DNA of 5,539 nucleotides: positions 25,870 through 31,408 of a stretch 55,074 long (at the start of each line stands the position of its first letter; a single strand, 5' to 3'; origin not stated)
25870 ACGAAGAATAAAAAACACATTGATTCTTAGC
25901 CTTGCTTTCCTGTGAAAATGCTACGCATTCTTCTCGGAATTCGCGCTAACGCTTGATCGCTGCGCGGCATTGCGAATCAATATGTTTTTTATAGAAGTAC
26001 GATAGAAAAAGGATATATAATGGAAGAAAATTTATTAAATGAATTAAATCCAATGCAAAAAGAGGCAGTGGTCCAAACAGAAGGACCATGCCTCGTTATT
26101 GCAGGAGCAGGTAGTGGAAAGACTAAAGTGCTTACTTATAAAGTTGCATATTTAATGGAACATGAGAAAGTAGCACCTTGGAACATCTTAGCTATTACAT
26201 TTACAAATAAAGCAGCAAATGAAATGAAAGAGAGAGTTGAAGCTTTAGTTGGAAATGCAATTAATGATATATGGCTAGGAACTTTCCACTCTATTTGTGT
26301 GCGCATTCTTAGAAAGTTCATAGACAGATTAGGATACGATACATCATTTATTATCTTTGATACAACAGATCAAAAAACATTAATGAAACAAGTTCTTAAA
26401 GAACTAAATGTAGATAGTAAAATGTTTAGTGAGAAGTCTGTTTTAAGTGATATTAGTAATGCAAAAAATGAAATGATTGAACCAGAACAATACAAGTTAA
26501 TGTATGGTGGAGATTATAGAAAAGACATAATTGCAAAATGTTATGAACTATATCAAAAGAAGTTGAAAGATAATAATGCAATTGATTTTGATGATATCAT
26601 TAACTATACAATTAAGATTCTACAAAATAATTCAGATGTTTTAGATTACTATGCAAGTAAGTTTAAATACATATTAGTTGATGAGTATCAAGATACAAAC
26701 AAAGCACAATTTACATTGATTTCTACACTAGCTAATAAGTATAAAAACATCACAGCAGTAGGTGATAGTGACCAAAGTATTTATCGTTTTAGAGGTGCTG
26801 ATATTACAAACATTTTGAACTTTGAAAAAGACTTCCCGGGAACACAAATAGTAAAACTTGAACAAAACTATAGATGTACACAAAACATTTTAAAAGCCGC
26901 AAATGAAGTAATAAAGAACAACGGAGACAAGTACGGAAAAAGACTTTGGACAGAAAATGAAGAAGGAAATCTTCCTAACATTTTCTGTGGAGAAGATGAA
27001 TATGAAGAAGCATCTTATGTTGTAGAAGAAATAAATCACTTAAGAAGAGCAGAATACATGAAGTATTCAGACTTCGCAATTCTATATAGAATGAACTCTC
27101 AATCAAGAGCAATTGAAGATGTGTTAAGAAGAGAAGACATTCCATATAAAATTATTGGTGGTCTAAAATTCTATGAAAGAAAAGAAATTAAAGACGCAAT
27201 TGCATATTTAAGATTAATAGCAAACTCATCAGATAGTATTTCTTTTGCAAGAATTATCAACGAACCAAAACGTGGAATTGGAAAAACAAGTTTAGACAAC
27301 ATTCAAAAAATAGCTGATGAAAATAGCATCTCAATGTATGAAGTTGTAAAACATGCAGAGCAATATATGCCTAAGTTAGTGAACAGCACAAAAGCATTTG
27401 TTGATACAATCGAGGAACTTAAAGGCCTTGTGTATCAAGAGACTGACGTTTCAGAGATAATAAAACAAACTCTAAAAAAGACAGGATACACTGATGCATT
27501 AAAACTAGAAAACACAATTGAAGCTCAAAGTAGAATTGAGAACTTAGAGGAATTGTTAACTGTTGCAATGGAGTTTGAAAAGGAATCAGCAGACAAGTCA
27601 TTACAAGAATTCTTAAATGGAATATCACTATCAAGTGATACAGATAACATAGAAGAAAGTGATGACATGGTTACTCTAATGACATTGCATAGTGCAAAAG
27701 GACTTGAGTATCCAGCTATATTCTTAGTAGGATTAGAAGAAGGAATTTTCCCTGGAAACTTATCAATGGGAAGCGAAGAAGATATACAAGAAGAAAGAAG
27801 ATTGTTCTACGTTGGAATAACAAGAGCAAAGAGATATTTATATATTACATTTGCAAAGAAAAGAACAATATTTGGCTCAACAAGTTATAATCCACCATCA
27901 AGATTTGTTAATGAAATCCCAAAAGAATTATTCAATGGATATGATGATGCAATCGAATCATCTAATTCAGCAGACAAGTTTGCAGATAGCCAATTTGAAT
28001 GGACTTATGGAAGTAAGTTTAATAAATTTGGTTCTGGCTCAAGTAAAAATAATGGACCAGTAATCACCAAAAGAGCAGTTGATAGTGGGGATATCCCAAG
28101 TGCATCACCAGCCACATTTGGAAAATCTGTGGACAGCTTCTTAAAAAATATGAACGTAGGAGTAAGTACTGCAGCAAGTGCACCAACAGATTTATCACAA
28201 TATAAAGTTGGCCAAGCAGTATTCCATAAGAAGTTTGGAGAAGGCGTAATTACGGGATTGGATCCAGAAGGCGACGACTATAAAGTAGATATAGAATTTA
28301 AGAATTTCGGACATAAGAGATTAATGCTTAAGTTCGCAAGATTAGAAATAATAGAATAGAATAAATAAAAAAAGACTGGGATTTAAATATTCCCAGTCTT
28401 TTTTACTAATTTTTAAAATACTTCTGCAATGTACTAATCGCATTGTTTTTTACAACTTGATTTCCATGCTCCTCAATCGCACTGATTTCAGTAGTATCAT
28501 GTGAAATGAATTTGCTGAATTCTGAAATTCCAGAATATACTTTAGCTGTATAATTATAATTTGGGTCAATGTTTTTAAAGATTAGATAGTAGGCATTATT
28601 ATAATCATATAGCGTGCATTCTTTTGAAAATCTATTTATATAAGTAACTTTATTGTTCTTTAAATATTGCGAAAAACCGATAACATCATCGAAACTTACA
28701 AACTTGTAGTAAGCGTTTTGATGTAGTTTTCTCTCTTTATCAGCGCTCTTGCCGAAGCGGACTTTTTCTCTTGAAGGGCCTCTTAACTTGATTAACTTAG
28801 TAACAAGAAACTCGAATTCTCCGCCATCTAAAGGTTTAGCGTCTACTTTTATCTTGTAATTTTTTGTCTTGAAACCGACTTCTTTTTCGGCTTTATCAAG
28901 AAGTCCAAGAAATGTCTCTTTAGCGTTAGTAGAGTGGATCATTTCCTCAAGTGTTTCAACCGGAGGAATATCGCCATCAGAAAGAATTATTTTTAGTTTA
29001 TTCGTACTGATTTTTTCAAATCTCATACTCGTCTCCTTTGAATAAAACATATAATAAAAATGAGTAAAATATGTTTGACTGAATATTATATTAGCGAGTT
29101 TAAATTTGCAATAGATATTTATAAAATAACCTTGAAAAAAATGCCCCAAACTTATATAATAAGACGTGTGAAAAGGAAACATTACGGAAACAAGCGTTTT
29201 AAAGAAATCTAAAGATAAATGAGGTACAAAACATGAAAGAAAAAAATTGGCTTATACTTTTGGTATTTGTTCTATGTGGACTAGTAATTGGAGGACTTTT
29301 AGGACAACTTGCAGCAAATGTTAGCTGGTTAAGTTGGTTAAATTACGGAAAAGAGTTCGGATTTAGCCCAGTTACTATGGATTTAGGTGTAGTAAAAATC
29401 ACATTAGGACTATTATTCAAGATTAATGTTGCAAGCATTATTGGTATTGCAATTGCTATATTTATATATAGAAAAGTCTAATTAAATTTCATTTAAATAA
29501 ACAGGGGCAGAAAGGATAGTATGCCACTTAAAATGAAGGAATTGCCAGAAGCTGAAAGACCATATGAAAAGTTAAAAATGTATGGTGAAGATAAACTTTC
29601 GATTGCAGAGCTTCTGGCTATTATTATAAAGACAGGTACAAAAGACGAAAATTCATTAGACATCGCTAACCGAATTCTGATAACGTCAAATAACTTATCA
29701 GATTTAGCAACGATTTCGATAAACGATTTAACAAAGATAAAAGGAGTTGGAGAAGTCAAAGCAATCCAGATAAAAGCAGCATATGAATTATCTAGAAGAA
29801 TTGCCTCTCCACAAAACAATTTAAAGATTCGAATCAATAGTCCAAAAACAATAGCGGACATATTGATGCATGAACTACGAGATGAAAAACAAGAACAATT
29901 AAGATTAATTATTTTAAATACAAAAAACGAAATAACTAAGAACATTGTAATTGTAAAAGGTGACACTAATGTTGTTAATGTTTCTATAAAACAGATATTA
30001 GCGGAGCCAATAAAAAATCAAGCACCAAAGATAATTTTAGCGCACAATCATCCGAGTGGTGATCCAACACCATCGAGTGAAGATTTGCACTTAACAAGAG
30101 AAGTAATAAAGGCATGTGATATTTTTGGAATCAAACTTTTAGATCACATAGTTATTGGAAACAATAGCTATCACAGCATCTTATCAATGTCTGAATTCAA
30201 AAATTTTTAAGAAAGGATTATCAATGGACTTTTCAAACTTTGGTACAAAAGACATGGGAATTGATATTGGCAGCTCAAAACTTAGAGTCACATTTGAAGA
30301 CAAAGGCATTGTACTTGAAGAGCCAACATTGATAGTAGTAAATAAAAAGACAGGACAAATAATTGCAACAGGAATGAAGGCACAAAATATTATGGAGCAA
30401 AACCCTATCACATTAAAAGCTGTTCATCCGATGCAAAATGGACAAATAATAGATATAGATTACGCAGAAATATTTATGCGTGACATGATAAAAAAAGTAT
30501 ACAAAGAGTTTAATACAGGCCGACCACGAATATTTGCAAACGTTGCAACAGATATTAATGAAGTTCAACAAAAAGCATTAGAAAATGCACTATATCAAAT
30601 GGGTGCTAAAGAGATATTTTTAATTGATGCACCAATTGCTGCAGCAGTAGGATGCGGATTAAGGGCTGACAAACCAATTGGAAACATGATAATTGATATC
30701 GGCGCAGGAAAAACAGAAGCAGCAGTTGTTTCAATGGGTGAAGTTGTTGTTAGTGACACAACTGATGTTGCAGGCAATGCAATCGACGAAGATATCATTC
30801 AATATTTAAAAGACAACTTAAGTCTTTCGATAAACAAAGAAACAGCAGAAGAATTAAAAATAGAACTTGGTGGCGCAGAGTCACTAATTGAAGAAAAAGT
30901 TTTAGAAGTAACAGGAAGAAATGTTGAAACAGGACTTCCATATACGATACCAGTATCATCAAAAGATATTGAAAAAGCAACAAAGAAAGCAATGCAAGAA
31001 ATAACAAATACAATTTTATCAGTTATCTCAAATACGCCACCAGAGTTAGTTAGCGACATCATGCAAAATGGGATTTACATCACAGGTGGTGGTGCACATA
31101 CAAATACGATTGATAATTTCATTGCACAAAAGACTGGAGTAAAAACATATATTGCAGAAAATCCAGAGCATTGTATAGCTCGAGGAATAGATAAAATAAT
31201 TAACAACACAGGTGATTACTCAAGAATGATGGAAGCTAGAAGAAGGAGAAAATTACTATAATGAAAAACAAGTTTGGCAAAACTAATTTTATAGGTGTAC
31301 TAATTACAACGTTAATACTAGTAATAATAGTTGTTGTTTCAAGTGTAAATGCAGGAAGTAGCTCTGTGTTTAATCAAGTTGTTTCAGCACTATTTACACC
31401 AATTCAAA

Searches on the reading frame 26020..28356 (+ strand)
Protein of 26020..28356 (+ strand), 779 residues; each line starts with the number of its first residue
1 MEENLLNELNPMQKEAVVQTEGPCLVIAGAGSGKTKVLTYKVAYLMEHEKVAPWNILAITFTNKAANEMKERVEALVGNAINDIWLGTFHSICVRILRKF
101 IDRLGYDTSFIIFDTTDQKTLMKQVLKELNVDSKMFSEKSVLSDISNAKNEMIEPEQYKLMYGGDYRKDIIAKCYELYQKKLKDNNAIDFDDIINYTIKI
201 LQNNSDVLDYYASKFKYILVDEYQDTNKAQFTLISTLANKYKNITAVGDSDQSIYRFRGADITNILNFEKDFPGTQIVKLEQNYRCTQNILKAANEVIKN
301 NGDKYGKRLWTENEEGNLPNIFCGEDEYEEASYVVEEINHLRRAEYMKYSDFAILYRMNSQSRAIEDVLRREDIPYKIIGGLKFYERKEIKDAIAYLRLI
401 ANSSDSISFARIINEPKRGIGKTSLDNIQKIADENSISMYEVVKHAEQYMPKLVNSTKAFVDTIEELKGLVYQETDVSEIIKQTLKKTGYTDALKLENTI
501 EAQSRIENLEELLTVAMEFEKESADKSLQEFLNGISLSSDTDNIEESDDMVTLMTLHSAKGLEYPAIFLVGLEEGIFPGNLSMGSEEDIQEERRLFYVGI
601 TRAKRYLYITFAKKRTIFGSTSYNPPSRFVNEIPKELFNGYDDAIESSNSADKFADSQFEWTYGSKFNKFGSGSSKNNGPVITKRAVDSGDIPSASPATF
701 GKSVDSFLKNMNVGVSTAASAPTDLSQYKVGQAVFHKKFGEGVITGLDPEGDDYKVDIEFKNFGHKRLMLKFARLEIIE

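Call 14: search_protein_families(library=pfam, proteins=[window:26020-28356:+], max_evalue=0.001)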
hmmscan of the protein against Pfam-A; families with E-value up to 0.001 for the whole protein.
window:26020-28356:+ (779 aa): 9 families
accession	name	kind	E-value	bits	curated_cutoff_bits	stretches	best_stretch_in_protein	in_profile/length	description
PF00580.27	UvrD-helicase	-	3e-97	326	23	1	9-273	1-271/271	UvrD/REP helicase N-terminal domain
PF13361.12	UvrD_C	-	4.3e-82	276.8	25.6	1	278-613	1-349/350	UvrD-like helicase C-terminal domain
PF13245.12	AAA_19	-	3.5e-24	85.9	25.1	1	13-258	1-134/134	AAA domain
PF13538.12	UvrD_C_2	-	6e-10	39.3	27.4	1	551-609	2-51/52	UvrD-like helicase C-terminal domain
PF21196.3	PcrA_UvrD_tudor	-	2.1e-09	37.5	23.9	1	730-773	1-44/48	PcrA/UvrD tudor domain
PF13604.12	AAA_30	-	1.3e-07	32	27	1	9-74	2-67/191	AAA domain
PF01443.25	Viral_helicase1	-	4.6e-07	30.3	21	0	213-297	58-138/228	Viral superfamily 1 RNA helicase core domain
PF10167.14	BORCS8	-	3.3e-05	24.2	25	1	424-506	15-99/112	BLOC-1-related complex sub-unit 8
PF13086.12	AAA_11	-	0.0004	20.7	27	0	13-222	6-221/257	AAA domain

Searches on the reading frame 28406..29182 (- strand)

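Call 14: search_protein_families(library=pfam, proteins=[window:28406-29182:-], max_evalue=0.001)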
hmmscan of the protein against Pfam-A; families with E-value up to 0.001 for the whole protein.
window:28406-29182:- (258 aa): 1 family
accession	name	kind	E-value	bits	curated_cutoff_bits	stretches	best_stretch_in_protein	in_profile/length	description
PF05389.17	MecA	-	2.3e-22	80.2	22.5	1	53-252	1-221/221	Negative regulator of genetic competence (MecA)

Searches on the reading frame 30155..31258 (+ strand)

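Call 14: search_protein_families(library=pfam, proteins=[window:30155-31258:+], max_evalue=0.001)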
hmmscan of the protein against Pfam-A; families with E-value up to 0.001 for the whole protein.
window:30155-31258:+ (368 aa): 5 families
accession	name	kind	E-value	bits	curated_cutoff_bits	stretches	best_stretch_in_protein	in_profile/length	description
PF06723.19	MreB_Mbl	-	3.6e-95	319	27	1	32-352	2-322/327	MreB/Mbl protein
PF00022.25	Actin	-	9.9e-11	41.3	27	1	36-224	9-194/410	Actin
PF14450.12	FtsA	-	1.2e-08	35.8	31.8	1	179-336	2-112/127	Cell division protein FtsA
PF25229.1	Salactin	-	5.5e-06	26.1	27.1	1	166-348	141-330/335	Salactin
PF11104.14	PilM_2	-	3e-05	23.6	27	0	305-338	276-309/340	Type IV pilus assembly protein PilM;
